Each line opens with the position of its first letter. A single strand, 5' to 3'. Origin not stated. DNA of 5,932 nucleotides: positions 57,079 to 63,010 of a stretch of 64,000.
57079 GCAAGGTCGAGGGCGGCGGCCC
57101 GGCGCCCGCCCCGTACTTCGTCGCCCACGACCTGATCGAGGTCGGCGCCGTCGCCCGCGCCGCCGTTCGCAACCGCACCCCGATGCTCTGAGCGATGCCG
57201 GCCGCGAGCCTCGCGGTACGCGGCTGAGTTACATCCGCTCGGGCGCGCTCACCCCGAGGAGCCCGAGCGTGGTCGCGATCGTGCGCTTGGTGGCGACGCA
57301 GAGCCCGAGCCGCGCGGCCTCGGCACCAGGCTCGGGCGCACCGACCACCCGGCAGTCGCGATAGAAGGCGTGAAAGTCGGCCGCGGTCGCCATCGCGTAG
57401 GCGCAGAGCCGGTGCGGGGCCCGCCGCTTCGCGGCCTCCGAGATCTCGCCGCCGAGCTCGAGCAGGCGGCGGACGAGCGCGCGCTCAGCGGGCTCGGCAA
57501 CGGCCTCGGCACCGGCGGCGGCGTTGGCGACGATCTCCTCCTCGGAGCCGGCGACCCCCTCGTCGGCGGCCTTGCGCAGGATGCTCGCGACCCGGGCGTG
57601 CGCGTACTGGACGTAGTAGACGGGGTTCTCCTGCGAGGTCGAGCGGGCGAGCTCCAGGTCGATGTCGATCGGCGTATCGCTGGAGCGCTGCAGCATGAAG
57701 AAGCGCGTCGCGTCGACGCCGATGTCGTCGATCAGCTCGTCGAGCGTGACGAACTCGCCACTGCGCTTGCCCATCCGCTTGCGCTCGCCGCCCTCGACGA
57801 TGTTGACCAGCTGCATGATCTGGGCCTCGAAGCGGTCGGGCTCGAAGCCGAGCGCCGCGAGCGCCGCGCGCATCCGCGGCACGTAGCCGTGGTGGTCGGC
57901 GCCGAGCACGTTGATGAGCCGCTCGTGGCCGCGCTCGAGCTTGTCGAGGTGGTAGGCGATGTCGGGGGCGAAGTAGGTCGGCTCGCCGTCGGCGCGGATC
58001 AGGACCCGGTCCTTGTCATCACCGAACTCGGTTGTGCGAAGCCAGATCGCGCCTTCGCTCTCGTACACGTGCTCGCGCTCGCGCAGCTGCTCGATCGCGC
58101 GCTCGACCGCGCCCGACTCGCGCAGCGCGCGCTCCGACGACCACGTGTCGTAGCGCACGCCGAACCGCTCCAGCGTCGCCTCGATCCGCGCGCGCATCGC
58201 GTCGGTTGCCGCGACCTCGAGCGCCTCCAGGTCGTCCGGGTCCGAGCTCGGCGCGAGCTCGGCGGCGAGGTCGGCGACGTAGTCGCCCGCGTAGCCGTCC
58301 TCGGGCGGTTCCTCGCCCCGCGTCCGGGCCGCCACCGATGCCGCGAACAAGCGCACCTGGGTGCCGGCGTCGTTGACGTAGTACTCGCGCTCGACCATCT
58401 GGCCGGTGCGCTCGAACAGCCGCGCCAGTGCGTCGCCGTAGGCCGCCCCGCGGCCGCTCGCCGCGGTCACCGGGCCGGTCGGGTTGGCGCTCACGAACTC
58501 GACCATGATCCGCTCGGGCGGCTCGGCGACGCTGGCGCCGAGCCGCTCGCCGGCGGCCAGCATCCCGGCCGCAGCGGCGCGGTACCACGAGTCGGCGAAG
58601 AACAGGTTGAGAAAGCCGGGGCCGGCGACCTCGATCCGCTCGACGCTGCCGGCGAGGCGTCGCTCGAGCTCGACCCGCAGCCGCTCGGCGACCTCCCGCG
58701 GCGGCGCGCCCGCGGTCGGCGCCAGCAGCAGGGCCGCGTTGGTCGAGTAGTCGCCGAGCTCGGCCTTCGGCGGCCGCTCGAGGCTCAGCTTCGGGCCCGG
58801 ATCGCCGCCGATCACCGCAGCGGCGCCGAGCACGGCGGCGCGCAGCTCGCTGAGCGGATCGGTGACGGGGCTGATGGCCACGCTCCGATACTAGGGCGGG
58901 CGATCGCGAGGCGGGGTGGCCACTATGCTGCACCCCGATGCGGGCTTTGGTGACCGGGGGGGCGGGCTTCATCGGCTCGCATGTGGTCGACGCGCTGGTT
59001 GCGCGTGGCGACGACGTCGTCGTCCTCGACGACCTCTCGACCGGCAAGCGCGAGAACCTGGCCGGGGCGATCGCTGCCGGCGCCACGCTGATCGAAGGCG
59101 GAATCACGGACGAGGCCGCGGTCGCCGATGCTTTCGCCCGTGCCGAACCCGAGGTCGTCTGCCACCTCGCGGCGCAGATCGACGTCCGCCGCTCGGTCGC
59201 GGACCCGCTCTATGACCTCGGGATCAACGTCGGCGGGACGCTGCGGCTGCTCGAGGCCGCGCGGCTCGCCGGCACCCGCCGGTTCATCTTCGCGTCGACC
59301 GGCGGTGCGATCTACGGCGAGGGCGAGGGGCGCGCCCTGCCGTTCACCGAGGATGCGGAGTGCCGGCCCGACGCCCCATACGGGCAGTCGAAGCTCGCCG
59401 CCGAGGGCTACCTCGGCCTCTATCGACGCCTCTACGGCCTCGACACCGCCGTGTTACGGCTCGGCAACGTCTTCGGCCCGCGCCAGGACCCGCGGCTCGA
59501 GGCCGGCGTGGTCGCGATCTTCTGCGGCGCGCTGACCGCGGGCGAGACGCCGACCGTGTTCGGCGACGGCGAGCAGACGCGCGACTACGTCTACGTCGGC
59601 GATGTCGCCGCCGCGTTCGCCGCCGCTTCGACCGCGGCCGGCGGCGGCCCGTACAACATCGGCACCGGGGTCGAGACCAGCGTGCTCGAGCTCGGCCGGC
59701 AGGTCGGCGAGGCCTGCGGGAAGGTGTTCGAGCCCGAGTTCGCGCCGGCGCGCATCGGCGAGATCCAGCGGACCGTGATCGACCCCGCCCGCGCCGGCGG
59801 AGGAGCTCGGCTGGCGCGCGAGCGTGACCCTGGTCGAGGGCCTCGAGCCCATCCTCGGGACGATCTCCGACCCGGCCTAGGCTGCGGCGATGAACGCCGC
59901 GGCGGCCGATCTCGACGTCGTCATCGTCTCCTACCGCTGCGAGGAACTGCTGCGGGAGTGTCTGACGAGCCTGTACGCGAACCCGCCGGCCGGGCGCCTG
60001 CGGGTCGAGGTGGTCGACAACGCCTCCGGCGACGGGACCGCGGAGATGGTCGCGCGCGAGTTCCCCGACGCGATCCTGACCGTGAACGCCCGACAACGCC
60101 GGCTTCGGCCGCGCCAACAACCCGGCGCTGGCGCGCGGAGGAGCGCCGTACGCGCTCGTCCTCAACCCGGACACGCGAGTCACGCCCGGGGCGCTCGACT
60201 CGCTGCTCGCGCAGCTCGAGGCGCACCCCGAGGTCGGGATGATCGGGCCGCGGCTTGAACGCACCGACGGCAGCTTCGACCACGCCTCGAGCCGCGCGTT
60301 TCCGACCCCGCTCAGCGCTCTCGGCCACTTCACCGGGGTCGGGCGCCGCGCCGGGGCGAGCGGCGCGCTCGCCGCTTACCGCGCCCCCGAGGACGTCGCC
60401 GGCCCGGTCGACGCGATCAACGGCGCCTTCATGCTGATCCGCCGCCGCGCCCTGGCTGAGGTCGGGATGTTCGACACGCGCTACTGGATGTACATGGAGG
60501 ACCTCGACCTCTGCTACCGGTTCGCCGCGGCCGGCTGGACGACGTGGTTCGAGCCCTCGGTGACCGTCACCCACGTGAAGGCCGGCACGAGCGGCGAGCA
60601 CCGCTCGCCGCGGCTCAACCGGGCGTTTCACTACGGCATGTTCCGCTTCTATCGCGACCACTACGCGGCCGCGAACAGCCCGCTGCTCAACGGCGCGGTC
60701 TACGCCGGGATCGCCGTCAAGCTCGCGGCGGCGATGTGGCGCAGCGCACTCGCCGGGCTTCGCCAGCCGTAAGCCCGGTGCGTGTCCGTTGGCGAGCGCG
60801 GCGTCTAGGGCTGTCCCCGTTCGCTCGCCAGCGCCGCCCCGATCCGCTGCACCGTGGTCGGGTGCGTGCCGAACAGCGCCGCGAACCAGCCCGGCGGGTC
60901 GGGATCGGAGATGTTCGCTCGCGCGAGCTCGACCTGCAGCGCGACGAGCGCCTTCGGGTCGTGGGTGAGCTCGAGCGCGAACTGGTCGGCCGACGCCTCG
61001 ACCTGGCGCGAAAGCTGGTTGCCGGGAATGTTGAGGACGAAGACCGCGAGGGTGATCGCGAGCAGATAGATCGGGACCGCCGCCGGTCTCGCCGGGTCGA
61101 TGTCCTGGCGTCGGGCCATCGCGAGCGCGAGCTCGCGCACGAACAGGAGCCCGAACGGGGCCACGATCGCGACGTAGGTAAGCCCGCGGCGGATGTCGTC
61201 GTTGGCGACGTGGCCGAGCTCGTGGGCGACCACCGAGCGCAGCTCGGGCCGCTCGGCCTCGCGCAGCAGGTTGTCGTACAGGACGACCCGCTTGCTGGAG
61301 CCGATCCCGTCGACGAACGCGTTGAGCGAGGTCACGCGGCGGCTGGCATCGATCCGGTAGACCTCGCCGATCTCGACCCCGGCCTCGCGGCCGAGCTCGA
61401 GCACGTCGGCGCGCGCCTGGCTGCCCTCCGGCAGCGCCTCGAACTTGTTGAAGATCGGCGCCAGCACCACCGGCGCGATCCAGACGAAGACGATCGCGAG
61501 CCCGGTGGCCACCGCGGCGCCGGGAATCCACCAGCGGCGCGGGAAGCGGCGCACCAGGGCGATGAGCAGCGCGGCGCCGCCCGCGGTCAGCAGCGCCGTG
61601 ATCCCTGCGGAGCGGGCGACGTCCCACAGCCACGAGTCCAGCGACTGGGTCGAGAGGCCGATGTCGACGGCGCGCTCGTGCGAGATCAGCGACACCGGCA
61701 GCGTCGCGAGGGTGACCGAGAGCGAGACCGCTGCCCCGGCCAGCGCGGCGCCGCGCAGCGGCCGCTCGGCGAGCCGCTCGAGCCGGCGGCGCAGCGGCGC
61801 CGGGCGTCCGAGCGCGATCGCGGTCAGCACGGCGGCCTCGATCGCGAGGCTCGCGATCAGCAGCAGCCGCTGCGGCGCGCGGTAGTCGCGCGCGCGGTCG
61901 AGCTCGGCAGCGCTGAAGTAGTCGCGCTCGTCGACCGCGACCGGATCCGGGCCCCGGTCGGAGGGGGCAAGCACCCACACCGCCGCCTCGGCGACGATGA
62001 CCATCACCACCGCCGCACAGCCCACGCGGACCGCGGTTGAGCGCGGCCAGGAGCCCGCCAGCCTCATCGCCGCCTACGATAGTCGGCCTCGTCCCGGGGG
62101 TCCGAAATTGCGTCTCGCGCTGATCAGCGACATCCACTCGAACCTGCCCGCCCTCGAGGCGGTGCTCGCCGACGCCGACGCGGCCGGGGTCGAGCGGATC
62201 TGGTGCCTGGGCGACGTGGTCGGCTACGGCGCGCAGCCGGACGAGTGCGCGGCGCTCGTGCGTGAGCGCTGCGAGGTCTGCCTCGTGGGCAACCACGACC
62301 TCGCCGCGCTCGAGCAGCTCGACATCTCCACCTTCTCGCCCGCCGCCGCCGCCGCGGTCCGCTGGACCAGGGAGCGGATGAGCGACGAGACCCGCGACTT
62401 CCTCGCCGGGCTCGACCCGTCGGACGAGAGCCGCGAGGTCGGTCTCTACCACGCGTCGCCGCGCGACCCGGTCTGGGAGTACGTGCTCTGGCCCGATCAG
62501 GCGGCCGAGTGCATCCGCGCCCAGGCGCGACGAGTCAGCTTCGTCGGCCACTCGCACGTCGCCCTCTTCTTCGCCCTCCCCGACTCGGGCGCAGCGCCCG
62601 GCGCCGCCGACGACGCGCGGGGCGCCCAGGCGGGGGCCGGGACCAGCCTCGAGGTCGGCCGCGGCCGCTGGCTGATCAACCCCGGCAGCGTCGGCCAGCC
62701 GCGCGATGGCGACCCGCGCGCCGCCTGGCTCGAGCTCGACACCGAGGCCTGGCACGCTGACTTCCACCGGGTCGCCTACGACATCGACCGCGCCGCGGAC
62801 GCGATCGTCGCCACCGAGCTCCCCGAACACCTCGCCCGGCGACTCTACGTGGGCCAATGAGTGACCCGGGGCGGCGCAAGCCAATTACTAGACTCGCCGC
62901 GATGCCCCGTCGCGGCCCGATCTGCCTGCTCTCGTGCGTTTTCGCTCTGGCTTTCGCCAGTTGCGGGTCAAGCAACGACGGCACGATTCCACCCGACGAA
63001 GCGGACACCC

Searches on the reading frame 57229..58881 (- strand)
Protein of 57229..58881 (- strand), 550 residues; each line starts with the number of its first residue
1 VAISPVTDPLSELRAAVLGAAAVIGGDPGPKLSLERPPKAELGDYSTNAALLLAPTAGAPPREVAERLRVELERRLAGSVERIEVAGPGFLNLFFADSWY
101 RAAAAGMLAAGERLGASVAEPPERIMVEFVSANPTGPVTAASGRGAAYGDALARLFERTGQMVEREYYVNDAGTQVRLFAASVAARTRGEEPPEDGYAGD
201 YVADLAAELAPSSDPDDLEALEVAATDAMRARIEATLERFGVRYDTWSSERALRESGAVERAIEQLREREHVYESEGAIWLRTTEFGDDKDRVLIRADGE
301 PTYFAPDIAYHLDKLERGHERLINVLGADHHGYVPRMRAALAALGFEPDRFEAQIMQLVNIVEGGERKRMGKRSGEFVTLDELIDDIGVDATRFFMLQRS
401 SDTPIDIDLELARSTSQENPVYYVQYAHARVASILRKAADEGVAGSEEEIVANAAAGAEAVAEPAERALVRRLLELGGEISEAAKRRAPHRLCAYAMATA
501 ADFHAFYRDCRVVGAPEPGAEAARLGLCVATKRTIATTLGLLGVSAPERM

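Call 90: search_protein_families(library=pfam, proteins=[window:57229-58881:-], max_evalue=0.00001)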
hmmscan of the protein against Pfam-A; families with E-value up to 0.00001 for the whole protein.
window:57229-58881:- (550 aa): 3 families
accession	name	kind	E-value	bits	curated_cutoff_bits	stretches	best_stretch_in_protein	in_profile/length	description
PF05746.21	DALR_1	-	4e-31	108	22.3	1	424-550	1-117/117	DALR anticodon binding domain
PF00750.26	tRNA-synt_1d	-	2e-18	66.9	23.3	1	258-387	169-298/349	tRNA synthetases class I (R), catalytic domain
PF03485.21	Arg_tRNA_synt_N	-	5.6e-17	62.6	21.5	1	21-95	11-85/85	Arginyl tRNA synthetase N terminal domain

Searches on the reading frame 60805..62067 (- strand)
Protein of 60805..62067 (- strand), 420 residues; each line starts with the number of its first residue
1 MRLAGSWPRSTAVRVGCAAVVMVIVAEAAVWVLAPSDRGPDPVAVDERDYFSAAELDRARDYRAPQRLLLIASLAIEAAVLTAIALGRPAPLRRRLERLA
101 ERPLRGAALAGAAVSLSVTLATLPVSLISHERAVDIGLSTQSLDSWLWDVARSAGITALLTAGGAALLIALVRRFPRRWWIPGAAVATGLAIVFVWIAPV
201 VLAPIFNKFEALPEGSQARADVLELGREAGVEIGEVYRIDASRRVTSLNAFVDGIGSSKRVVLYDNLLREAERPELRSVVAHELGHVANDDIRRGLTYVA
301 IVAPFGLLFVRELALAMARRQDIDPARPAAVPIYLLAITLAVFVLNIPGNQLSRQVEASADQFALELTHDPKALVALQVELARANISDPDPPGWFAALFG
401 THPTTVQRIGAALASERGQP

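Call 90: search_protein_families(library=pfam, proteins=[window:60805-62067:-], max_evalue=0.00001)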
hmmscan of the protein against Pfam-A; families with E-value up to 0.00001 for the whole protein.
window:60805-62067:- (420 aa): 2 families
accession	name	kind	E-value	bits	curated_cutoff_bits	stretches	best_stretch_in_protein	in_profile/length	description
PF01435.24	Peptidase_M48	-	5e-29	101.9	20.3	1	221-412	10-182/186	Peptidase family M48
PF16491.10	Peptidase_M48_N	-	8e-12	45.8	27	1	48-208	16-179/179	CAAX prenyl protease N-terminal, five membrane helices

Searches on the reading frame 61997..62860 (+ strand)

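Call 90: search_protein_families(library=pfam, proteins=[window:61997-62860:+], max_evalue=0.00001)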
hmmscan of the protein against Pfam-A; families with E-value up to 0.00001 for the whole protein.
window:61997-62860:+ (287 aa): 2 families
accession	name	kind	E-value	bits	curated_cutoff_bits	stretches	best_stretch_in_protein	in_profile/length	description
PF12850.12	Metallophos_2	-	1.6e-18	67.6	27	1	39-249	2-153/154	Calcineurin-like phosphoesterase superfamily domain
PF00149.33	Metallophos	-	1.4e-10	42.4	21.5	1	38-111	1-77/191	Calcineurin-like phosphoesterase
